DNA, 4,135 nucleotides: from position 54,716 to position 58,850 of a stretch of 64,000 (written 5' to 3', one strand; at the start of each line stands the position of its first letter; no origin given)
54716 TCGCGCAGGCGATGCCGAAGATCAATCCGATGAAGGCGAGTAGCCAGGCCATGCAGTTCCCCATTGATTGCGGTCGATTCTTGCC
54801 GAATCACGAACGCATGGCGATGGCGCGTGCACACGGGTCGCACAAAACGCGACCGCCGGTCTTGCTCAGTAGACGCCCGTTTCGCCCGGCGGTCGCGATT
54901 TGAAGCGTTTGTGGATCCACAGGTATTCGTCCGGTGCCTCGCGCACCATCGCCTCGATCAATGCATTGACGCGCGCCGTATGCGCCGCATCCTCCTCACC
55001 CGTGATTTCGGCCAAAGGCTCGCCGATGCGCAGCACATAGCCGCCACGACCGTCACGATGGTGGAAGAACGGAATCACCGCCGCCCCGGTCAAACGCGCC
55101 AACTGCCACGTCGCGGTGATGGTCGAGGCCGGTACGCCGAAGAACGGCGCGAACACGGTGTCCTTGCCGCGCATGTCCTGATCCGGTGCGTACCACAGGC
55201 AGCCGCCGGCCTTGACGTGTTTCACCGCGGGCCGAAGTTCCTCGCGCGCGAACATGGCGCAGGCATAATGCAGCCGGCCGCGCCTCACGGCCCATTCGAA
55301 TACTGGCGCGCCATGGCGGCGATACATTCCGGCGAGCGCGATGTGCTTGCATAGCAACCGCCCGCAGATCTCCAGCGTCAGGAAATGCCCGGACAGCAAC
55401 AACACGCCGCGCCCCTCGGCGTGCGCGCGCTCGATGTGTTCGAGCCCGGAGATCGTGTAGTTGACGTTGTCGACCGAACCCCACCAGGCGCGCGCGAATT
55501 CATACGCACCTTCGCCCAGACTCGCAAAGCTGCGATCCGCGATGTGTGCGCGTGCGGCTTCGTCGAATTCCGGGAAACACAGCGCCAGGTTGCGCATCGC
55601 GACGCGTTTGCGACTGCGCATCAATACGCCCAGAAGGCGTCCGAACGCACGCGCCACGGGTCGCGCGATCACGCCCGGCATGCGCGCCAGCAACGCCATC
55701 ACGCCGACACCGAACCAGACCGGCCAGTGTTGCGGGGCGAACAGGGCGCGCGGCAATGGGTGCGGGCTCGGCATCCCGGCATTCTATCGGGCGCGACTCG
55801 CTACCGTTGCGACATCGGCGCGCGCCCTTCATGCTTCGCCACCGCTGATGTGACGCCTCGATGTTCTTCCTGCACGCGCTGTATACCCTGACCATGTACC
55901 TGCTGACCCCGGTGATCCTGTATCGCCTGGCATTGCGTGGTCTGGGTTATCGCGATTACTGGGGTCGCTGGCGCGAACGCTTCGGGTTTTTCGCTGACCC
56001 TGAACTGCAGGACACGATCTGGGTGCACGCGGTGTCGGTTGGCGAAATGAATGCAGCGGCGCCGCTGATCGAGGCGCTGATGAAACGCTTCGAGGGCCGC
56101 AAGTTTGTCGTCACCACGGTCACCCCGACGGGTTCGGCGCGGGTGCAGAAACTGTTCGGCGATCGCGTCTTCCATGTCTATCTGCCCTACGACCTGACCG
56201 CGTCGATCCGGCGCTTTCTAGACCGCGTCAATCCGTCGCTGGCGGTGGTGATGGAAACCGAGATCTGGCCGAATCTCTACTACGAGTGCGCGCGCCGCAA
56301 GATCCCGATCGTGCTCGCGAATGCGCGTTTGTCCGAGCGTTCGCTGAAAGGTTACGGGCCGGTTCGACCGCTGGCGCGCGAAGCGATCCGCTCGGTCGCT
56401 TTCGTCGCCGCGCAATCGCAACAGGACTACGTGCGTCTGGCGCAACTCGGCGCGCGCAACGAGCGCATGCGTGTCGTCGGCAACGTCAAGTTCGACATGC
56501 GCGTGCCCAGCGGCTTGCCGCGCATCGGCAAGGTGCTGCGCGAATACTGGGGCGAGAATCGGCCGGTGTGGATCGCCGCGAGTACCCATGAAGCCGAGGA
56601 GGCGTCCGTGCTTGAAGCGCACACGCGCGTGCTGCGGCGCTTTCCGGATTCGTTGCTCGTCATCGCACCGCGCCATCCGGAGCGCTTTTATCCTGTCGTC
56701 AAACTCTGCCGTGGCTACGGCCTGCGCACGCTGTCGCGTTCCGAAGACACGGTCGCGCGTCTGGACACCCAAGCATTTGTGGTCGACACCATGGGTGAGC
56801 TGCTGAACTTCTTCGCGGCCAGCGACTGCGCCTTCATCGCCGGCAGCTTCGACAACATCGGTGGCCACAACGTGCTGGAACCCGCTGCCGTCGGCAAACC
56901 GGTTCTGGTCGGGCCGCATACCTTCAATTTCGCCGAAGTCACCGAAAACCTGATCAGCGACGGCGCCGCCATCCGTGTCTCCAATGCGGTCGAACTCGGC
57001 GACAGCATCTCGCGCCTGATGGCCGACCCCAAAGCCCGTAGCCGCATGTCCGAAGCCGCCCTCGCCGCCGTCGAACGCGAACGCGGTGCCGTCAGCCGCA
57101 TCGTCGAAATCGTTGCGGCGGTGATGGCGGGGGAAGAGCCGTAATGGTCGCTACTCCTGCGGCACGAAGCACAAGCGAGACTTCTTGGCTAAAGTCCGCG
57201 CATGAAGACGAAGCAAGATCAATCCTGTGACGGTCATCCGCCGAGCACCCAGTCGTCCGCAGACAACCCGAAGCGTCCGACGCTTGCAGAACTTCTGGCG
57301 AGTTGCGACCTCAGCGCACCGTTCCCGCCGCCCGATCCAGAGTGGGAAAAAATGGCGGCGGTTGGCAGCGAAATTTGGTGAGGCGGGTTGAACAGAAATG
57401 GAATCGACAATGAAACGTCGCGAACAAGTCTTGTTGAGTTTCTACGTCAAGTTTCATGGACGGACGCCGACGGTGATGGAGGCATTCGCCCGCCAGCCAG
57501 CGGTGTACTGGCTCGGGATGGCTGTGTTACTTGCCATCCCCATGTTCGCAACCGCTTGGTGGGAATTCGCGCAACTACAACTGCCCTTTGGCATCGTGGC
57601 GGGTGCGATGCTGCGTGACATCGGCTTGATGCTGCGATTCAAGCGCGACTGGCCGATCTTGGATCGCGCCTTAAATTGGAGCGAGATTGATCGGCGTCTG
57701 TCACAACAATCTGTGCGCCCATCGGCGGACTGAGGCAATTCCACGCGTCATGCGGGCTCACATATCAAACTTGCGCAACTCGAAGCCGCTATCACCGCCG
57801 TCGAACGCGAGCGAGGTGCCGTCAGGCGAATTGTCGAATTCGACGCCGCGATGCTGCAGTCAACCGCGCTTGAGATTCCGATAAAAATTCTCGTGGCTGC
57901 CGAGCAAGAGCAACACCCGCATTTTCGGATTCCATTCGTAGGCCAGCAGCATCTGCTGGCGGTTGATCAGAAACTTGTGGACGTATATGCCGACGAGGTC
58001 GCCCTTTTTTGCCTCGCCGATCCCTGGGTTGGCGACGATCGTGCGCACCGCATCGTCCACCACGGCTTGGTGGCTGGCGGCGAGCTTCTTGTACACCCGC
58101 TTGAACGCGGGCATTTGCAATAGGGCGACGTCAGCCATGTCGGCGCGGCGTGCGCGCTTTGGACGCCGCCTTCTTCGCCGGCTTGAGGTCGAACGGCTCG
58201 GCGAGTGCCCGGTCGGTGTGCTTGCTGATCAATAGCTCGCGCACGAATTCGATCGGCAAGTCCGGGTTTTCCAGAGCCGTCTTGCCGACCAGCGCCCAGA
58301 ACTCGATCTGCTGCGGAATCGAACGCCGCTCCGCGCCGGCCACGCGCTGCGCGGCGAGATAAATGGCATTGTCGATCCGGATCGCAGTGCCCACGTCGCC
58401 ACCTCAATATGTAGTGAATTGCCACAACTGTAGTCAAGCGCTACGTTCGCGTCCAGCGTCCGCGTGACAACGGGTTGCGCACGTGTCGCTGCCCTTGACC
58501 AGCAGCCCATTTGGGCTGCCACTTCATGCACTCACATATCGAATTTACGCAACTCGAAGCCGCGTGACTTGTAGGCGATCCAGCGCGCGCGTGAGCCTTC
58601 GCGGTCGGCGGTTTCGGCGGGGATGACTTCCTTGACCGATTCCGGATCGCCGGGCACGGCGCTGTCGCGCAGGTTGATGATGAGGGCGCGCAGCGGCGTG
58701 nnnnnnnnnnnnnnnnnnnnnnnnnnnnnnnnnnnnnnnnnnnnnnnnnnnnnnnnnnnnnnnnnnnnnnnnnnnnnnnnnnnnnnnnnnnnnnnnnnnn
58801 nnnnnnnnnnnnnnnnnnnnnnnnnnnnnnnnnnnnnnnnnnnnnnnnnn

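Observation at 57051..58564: Chimeric holC-end/waaA-end relic joined at a 9-nt microhomology separates two different cassettes at the waaA/holC junction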

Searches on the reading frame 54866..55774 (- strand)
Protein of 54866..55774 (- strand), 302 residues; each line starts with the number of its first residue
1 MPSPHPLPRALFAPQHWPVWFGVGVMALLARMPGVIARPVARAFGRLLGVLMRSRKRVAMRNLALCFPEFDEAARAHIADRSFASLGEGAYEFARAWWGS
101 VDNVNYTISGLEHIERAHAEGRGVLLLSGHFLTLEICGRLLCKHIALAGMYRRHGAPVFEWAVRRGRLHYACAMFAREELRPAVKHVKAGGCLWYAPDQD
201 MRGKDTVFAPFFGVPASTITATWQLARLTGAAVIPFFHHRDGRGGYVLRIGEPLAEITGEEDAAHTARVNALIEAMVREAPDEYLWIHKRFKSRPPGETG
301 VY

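Call 5: search_protein_families(library=pfam, proteins=[window:54866-55774:-], max_evalue=0.01)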
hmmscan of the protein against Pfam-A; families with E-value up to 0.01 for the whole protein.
window:54866-55774:- (302 aa): 1 family
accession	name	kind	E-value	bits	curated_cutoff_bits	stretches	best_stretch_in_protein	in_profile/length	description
PF03279.18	Lip_A_acyltrans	-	8.6e-66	222.5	22.3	1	11-292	8-294/295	Bacterial lipid A biosynthesis acyltransferase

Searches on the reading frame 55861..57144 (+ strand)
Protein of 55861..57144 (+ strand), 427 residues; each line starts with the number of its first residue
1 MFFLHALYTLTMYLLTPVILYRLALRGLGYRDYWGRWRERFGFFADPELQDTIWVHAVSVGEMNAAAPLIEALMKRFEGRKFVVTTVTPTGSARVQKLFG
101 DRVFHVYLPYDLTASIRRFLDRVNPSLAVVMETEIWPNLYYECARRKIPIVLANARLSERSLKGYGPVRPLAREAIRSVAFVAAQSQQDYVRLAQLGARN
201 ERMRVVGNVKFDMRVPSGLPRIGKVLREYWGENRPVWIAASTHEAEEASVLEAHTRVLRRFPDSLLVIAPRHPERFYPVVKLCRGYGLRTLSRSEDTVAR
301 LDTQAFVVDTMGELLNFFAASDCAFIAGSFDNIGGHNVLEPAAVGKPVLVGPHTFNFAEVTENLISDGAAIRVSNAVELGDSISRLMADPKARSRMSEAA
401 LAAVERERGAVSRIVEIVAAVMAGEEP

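Call 5: search_protein_families(library=pfam, proteins=[window:55861-57144:+], max_evalue=0.01)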
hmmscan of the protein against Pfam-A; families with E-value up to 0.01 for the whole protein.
window:55861-57144:+ (427 aa): 4 families
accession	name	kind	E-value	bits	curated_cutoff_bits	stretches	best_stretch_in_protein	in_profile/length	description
PF04413.22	Glycos_transf_N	-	1.4e-68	230.4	23.9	1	36-213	2-179/179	3-Deoxy-D-manno-octulosonic-acid transferase (kdotransferase)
PF00534.26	Glycos_transf_1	-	2.5e-08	34.1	26.4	1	311-400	83-169/172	Glycosyl transferases group 1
PF13579.12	Glyco_trans_4_4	-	0.0003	21.6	29.7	1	70-208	7-157/158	Glycosyl transferase 4-like domain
PF13524.12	Glyco_trans_1_2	-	0.00042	20.7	25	1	338-418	67-143/144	Glycosyl transferase-like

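Call 6: search_protein_families(library=ncbifam, proteins=[window:55861-57144:+], max_evalue=0.01)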
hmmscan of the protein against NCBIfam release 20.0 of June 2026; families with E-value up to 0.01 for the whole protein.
window:55861-57144:+ (427 aa): 5 families
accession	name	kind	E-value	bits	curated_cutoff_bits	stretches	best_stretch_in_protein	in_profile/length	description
NF004388.0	PRK05749.1-4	equivalog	1e-158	528.4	438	1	4-422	3-421/425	lipid IV(A) 3-deoxy-D-manno-octulosonic acid transferase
NF004386.0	PRK05749.1-2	equivalog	3.3e-130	434.7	524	1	4-424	2-429/433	lipid IV(A) 3-deoxy-D-manno-octulosonic acid transferase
NF004385.0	PRK05749.1-1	equivalog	5.9e-126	420.5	590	1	4-419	2-417/425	lipid IV(A) 3-deoxy-D-manno-octulosonic acid transferase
NF004387.0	PRK05749.1-3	equivalog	7.7e-87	291.8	617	1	7-418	12-419/440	lipid IV(A) 3-deoxy-D-manno-octulosonic acid transferase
NF004389.0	PRK05749.1-5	equivalog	6.7e-78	262.3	363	1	6-397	3-386/402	lipid IV(A) 3-deoxy-D-manno-octulosonic acid transferase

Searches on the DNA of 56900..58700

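Call 57: search_rna_families(source=window, start=56900, end=58700, threshold=evalue, max_evalue=1)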
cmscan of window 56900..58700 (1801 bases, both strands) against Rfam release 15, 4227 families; matches with E-value up to 1: 0.
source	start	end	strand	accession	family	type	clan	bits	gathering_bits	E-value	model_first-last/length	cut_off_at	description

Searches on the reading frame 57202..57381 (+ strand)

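Call 5: search_protein_families(library=pfam, proteins=[window:57202-57381:+], max_evalue=0.01)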
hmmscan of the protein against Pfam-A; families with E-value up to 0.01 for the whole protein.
window:57202-57381:+ (59 aa): 0 families

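Call 6: search_protein_families(library=ncbifam, proteins=[window:57202-57381:+], max_evalue=0.01)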
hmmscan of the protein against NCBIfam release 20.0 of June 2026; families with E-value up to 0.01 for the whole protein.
window:57202-57381:+ (59 aa): 1 family
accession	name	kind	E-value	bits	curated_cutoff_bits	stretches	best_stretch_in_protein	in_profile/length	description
NF008463.0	PRK11347.1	equivalog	0.0073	16.5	101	1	24-59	48-83/83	antitoxin ChpS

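Call 58: search_protein_families(library=padloc, proteins=[window:57202-57381:+], max_evalue=0.01)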
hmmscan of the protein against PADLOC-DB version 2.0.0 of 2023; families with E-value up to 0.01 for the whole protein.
window:57202-57381:+ (59 aa): 0 families

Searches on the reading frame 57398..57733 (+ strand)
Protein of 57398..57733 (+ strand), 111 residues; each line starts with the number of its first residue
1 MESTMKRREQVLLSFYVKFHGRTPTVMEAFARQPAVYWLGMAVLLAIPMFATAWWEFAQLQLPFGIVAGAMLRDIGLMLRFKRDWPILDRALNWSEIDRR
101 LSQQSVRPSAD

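Call 5: search_protein_families(library=pfam, proteins=[window:57398-57733:+], max_evalue=0.01)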
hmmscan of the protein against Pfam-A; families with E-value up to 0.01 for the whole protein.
window:57398-57733:+ (111 aa): 0 families

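Call 6: search_protein_families(library=ncbifam, proteins=[window:57398-57733:+], max_evalue=0.01)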
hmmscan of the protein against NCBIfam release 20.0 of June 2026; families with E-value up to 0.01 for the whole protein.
window:57398-57733:+ (111 aa): 0 families

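Call 25: find_encoding_contigs(protein=window:57410-57733:+, flank=5000, max_places=10)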
Protein window:57410-57733:+ (107 aa): 2 contigs read that carry it; 2 places shown.
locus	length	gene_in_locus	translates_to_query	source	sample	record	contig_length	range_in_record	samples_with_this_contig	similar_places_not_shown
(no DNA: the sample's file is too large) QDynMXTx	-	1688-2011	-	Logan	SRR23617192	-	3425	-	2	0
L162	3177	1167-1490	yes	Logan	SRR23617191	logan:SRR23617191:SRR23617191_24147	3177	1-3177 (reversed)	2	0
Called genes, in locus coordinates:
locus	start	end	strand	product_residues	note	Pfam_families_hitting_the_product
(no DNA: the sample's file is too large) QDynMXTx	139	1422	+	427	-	PF04413:Glycos_transf_N, PF00534:Glycos_transf_1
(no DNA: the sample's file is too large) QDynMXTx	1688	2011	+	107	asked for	-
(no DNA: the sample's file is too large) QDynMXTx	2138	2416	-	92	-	PF15781:ParE-like_toxin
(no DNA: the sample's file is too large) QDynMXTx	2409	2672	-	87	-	PF11903:ParD_like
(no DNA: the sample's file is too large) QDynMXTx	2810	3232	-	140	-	PF04364:DNA_pol3_chi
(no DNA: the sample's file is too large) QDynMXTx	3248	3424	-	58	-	?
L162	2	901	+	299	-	?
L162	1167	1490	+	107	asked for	-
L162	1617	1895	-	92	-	PF15781:ParE-like_toxin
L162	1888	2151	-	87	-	PF11903:ParD_like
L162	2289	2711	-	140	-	PF04364:DNA_pol3_chi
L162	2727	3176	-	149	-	?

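Call 58: search_protein_families(library=padloc, proteins=[window:57398-57733:+], max_evalue=0.01)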
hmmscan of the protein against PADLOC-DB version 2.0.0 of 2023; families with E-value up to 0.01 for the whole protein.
window:57398-57733:+ (111 aa): 0 families
